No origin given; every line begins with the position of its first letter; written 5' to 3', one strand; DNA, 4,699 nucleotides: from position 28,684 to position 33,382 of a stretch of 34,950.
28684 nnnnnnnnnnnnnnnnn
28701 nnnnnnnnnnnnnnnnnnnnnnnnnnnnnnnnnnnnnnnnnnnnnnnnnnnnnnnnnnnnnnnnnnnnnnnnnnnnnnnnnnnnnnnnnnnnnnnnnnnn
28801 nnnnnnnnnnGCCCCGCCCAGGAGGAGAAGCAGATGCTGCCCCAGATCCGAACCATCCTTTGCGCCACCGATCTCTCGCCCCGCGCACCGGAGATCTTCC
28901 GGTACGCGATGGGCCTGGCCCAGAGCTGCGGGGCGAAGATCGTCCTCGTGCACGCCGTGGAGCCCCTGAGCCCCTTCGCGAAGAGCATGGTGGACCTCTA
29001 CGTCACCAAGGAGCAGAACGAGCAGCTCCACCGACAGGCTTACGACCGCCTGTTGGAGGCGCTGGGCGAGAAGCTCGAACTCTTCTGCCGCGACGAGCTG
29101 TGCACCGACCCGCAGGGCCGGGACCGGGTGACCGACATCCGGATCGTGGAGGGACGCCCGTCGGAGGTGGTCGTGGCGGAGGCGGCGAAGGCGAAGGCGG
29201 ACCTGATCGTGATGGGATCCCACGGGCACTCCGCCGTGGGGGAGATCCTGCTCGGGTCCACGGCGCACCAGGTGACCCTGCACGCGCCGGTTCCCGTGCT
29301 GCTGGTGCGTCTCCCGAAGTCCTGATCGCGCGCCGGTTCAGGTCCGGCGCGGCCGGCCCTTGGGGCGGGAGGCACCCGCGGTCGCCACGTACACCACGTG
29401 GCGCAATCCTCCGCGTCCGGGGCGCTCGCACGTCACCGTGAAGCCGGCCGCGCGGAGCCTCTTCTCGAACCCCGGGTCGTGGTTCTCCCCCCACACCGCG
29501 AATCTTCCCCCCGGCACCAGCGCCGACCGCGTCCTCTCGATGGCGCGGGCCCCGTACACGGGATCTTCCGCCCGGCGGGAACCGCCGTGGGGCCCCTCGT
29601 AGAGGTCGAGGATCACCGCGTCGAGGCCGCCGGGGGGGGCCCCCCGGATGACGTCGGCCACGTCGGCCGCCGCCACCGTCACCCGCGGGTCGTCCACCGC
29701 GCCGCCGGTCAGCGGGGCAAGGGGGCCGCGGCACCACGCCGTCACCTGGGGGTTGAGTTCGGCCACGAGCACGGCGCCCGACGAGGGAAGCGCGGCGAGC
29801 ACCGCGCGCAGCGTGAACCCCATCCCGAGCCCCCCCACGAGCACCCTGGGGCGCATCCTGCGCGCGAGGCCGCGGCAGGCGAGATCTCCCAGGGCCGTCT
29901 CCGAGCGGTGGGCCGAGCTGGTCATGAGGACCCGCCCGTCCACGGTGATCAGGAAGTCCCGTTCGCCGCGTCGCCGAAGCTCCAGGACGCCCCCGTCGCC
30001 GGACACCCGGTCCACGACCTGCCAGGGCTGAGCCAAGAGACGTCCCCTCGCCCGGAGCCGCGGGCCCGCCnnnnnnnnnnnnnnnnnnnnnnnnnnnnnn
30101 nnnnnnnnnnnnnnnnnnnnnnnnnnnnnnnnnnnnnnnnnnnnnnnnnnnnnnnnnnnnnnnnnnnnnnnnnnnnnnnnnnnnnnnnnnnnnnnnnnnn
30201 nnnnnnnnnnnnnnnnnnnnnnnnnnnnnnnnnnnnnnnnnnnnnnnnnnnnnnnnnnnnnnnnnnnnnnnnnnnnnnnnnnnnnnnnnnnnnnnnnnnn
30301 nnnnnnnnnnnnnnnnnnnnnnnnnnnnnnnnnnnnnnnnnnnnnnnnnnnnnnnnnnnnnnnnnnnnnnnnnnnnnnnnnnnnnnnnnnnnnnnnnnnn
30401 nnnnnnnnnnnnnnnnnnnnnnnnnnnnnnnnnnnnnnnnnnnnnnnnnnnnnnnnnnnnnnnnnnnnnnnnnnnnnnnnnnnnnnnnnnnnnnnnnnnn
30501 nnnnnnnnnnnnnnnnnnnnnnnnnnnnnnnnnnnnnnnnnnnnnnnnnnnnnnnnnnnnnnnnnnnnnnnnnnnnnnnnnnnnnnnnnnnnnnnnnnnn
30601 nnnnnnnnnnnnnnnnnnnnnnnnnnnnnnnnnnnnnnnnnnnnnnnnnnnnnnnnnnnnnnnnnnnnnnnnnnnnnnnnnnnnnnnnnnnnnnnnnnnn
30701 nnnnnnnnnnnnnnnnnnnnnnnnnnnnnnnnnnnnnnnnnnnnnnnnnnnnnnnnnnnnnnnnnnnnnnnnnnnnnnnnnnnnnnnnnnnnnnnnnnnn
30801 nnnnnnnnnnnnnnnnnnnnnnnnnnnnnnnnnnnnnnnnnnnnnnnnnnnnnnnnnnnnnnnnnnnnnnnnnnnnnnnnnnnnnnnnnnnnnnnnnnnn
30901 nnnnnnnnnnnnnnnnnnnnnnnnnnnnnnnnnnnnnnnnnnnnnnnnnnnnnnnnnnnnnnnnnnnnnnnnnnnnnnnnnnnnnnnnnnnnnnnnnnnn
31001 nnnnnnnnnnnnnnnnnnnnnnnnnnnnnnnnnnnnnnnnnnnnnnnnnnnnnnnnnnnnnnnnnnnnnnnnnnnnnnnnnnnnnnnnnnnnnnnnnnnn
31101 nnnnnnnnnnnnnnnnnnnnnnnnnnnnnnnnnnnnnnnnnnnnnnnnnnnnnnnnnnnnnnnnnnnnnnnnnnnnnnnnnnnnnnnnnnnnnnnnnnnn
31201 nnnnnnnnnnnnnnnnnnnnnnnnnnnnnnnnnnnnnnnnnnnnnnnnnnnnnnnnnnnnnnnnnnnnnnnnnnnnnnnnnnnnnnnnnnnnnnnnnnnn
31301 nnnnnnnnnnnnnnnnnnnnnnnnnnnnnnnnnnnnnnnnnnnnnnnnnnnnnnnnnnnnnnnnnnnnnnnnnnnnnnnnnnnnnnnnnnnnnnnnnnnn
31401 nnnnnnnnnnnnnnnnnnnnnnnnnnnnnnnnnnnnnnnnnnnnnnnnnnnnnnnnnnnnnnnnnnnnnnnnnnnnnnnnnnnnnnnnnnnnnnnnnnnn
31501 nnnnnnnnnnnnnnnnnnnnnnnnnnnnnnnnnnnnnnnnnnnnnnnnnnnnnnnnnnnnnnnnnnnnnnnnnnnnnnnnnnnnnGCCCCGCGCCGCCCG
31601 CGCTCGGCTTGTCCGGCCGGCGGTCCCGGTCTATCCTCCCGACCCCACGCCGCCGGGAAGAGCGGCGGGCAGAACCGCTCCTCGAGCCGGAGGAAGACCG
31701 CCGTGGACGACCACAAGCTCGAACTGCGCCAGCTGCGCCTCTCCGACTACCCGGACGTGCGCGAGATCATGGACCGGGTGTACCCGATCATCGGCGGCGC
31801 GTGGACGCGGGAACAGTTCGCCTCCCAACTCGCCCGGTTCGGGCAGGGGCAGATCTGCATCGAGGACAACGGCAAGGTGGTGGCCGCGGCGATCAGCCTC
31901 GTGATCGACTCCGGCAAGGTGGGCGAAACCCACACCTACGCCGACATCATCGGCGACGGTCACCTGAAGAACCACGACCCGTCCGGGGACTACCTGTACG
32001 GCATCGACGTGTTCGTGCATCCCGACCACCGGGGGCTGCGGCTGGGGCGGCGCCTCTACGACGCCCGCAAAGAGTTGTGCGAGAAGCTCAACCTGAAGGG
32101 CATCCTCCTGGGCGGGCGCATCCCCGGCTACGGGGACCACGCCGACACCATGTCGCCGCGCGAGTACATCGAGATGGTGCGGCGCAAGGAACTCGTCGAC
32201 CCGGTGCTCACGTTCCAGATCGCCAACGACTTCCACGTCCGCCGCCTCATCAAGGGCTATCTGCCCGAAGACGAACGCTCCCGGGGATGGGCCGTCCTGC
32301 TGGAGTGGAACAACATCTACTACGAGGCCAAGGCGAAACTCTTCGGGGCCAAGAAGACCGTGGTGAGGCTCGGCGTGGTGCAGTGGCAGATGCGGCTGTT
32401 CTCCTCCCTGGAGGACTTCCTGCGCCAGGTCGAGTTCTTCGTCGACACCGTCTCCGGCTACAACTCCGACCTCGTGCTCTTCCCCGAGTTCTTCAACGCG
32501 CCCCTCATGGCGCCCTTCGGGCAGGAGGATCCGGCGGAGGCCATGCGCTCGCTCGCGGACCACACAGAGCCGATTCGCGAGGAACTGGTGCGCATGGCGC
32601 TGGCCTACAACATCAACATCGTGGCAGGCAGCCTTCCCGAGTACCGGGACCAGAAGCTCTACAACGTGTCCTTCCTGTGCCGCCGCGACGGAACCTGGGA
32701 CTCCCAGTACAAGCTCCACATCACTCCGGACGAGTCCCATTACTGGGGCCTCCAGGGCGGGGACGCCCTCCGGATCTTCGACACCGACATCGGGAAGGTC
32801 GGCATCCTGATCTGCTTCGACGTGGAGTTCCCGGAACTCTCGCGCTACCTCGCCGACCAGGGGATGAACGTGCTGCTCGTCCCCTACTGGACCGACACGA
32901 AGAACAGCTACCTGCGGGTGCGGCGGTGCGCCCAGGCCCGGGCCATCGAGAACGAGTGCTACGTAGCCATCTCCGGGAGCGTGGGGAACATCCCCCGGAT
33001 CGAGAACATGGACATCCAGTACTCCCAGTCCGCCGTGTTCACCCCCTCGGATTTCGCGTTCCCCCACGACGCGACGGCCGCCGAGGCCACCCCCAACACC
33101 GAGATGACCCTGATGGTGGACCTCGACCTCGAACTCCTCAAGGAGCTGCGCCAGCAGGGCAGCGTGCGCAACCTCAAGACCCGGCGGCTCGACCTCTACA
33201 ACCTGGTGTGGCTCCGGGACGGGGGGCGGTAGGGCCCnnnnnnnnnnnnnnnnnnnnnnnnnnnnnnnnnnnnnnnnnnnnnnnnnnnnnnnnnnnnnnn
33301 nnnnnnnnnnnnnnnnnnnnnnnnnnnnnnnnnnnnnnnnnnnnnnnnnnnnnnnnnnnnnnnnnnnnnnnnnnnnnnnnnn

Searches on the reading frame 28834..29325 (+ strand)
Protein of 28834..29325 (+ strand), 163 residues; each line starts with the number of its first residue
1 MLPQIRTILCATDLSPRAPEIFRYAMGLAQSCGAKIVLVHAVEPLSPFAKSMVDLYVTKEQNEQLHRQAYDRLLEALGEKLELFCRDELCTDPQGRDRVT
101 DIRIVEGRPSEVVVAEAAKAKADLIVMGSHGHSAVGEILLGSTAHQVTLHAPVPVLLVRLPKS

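Call 61: search_protein_families(library=pfam, proteins=[window:28834-29325:+], max_evalue=0.0001)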
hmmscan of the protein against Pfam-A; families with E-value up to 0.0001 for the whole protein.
window:28834-29325:+ (163 aa): 1 family
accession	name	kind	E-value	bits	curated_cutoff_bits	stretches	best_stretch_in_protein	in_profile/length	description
PF00582.32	Usp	-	5.9e-32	111.6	24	1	5-159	2-141/141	Universal stress protein family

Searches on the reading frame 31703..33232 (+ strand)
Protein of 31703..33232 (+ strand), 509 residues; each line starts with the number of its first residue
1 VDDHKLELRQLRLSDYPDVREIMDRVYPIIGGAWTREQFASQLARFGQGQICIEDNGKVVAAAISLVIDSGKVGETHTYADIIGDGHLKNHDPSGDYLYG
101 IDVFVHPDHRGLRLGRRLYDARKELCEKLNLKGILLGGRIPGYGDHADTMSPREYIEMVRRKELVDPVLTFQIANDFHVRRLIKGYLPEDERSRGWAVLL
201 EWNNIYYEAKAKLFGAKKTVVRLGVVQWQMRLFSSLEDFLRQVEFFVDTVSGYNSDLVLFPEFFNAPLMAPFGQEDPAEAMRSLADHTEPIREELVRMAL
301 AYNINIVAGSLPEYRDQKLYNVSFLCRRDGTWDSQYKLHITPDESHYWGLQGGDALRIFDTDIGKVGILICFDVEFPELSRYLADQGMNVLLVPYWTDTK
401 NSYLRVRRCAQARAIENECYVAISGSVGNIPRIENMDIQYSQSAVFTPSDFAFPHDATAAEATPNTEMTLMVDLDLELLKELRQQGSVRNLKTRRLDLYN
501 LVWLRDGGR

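Call 61: search_protein_families(library=pfam, proteins=[window:31703-33232:+], max_evalue=0.0001)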
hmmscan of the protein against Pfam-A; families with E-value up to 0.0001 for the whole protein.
window:31703-33232:+ (509 aa): 3 families
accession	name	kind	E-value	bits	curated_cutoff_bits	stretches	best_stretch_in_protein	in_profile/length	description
PF00795.27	CN_hydrolase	-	6.8e-34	117.8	23.2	1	223-484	2-256/256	Carbon-nitrogen hydrolase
PF00583.31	Acetyltransf_1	-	7.6e-08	33.1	20.7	1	19-135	4-97/116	Acetyltransferase (GNAT) family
PF13508.13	Acetyltransf_7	-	9.5e-05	23.1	27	0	81-125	13-55/84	Acetyltransferase (GNAT) domain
